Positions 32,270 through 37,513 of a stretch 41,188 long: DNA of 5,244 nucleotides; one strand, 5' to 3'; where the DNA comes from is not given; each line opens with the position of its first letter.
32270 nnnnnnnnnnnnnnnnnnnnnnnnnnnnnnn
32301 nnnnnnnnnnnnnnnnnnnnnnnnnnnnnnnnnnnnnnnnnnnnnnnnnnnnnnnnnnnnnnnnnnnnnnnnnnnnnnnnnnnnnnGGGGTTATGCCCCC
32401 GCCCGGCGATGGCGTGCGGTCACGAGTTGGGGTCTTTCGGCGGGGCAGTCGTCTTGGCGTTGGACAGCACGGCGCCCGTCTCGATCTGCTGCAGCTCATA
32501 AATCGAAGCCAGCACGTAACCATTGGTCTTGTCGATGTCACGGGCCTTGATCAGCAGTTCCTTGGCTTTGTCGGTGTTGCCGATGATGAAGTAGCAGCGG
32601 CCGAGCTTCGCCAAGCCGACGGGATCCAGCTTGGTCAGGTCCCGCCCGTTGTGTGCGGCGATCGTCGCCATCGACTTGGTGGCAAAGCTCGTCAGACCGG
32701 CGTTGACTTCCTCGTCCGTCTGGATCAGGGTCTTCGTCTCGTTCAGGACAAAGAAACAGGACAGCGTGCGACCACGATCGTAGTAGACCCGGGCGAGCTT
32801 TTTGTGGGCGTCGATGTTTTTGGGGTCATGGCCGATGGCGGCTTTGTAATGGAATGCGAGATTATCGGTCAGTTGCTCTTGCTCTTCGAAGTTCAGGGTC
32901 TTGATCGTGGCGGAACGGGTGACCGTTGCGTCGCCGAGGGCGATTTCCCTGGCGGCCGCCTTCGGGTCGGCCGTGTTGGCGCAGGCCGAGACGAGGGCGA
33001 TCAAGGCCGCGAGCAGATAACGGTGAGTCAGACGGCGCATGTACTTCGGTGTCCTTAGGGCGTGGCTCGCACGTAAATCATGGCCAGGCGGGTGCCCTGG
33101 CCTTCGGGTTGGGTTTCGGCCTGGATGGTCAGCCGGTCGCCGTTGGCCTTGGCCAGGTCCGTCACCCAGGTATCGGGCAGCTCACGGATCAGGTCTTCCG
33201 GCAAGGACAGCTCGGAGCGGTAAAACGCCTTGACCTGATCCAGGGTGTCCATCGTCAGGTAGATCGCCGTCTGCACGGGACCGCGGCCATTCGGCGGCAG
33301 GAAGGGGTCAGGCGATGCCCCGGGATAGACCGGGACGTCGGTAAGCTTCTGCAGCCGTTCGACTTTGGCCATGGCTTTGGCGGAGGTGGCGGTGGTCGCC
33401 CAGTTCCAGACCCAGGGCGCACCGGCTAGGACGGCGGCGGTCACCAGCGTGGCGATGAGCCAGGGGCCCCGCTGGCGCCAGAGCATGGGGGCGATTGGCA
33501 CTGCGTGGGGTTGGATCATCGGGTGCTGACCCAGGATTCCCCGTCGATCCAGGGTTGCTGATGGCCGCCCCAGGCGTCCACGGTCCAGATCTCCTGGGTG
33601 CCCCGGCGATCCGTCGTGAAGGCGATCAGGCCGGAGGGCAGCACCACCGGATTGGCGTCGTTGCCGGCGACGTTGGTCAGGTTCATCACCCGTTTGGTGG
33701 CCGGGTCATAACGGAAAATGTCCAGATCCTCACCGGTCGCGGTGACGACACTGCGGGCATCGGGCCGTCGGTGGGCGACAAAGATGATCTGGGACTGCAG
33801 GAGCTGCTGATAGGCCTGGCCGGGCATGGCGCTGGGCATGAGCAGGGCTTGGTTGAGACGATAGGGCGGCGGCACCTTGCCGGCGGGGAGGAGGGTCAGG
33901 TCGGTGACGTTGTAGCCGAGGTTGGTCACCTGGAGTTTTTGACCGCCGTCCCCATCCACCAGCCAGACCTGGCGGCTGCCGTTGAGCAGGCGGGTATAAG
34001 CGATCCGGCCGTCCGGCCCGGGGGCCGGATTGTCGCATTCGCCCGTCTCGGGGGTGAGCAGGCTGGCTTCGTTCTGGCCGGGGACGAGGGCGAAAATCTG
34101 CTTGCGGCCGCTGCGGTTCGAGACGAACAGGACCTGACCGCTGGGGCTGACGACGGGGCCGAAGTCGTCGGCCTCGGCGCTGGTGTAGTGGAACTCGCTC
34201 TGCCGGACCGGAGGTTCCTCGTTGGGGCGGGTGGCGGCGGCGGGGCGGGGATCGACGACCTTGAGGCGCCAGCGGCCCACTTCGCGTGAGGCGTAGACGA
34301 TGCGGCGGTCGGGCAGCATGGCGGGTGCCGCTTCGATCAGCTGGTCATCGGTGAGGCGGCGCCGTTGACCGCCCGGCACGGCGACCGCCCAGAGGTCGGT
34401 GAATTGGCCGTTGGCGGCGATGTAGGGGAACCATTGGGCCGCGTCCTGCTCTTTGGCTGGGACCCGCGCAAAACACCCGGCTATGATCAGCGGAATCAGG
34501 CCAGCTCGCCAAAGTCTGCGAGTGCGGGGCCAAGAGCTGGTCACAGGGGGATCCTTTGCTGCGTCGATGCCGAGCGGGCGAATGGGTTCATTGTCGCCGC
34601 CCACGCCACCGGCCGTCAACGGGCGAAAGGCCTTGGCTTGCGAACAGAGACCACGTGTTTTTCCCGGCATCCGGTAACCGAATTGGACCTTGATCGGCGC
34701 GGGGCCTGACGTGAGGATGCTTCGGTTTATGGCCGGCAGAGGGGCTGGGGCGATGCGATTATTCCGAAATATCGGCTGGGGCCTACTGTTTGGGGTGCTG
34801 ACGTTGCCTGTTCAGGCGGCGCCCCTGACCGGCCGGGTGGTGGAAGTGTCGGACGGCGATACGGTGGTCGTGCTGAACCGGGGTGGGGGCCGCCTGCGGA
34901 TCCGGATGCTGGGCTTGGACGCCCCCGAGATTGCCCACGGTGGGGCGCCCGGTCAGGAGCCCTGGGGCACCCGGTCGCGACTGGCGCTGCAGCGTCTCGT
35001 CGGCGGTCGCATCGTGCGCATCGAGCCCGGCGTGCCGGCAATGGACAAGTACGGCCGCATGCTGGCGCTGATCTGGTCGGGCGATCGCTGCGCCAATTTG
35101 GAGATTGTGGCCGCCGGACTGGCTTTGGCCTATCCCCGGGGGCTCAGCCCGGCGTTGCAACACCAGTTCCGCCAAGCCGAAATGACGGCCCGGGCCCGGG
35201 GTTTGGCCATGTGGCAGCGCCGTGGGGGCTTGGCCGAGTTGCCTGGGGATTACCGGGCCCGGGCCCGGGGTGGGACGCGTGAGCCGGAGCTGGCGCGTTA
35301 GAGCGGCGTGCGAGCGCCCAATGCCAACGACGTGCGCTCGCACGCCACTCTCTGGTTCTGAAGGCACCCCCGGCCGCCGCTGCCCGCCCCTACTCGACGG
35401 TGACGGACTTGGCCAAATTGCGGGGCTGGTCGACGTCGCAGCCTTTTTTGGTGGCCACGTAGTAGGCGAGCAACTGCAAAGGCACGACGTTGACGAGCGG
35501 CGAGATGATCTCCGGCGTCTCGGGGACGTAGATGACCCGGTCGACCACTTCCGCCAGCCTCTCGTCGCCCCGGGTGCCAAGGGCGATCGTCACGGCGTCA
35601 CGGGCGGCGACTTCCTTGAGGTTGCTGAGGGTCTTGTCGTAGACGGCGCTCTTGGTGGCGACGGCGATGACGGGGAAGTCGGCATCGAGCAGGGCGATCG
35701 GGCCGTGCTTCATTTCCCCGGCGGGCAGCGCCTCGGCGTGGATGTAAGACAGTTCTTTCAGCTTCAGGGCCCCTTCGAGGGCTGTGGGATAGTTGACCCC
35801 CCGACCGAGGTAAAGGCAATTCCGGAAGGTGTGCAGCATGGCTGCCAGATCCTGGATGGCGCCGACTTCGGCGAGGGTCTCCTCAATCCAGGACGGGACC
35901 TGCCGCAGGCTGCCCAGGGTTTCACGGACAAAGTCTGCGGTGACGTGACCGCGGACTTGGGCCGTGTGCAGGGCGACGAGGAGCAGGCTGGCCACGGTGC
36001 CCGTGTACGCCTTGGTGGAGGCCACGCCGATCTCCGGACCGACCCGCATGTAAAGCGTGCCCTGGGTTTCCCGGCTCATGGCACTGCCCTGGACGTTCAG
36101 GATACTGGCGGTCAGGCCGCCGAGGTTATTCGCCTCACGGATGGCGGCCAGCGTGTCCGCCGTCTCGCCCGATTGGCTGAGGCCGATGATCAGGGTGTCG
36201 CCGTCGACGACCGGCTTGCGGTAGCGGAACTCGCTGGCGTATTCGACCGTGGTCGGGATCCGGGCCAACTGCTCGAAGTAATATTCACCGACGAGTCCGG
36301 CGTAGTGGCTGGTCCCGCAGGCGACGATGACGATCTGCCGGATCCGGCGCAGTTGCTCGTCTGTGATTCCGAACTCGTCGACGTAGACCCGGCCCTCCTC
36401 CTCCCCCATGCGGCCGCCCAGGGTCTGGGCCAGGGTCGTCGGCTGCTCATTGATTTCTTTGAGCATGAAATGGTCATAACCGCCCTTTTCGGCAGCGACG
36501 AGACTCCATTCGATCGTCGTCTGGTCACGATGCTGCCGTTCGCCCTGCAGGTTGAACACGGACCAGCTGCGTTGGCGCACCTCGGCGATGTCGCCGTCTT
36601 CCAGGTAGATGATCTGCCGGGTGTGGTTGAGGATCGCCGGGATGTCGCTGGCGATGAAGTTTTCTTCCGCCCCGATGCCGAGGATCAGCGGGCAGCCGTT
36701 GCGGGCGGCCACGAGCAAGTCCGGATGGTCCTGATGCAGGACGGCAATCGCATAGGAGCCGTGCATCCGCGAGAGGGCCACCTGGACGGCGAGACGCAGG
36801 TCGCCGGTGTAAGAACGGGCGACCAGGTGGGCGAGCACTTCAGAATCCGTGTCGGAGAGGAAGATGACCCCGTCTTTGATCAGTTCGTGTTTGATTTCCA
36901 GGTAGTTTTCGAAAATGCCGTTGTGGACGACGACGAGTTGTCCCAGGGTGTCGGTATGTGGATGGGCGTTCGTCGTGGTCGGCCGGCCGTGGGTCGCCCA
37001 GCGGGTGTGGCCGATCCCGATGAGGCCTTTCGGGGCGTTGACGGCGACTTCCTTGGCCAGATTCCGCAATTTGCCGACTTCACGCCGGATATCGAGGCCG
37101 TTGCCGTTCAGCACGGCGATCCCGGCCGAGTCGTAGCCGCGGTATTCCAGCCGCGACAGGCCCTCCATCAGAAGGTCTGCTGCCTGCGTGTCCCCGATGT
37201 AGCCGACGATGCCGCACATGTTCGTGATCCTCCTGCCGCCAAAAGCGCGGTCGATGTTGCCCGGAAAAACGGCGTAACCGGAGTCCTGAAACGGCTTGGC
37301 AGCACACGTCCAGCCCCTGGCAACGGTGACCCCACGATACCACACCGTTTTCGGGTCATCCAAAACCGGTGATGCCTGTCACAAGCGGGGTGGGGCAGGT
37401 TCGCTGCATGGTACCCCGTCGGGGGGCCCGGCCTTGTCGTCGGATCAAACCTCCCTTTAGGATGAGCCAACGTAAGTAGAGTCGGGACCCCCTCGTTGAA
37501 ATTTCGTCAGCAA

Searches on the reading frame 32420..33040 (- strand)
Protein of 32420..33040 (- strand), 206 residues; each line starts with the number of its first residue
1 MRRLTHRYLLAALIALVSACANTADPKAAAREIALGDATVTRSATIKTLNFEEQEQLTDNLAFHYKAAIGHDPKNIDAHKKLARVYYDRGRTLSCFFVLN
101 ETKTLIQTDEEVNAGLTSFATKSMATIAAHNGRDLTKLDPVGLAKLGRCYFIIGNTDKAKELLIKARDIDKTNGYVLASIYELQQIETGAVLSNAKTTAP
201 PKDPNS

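Call 66: search_protein_families(library=pfam, proteins=[window:32420-33040:-], max_evalue=0.001)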
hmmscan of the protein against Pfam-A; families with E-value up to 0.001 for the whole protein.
window:32420-33040:- (206 aa): 6 families
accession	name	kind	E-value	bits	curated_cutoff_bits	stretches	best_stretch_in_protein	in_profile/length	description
PF14559.12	TPR_19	-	1.8e-07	31.8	25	0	64-91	13-40/68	Tetratricopeptide repeat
PF13428.12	TPR_14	-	1e-05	26.1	23.5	0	49-84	8-43/44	Tetratricopeptide repeat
PF13431.12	TPR_17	-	4.6e-05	23.8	24.4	0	65-92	2-29/34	Tetratricopeptide repeat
PF07719.23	TPR_2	-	6e-05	23.3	27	0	143-173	4-34/34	Tetratricopeptide repeat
PF00515.34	TPR_1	-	0.00015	21.9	27.8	0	143-173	4-34/34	Tetratricopeptide repeat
PF13414.12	TPR_11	-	0.00033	20.7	26.8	0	64-89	16-41/42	TPR repeat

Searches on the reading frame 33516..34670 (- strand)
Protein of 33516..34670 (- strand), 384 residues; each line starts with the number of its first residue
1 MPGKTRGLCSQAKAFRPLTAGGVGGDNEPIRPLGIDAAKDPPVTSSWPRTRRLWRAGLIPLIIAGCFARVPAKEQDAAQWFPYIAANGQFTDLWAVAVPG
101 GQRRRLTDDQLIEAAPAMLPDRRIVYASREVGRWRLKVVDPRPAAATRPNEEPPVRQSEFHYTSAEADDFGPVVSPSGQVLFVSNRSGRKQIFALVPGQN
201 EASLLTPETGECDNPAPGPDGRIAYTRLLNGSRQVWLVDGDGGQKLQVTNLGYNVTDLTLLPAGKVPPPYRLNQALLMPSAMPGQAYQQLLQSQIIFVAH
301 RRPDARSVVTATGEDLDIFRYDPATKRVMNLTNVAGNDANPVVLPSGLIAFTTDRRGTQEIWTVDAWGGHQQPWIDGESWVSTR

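Call 66: search_protein_families(library=pfam, proteins=[window:33516-34670:-], max_evalue=0.001)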
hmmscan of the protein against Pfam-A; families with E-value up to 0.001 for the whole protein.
window:33516-34670:- (384 aa): 1 family
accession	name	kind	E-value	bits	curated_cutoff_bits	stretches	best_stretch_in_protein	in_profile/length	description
PF07676.18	PD40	-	4.5e-14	52.4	20.9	1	163-193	5-37/38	WD40-like Beta Propeller Repeat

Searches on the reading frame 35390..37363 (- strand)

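Call 66: search_protein_families(library=pfam, proteins=[window:35390-37363:-], max_evalue=0.001)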
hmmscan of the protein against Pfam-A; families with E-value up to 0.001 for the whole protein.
window:35390-37363:- (657 aa): 3 families
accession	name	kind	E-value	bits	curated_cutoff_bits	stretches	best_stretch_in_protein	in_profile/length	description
PF01380.27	SIS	-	1.7e-51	173.8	25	2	338-464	2-129/131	SIS domain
PF13522.11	GATase_6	-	8.8e-17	61.8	27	1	114-231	11-121/130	Glutamine amidotransferase domain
PF13537.11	GATase_7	-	7.2e-13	49.1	25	1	130-245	10-122/123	Glutamine amidotransferase domain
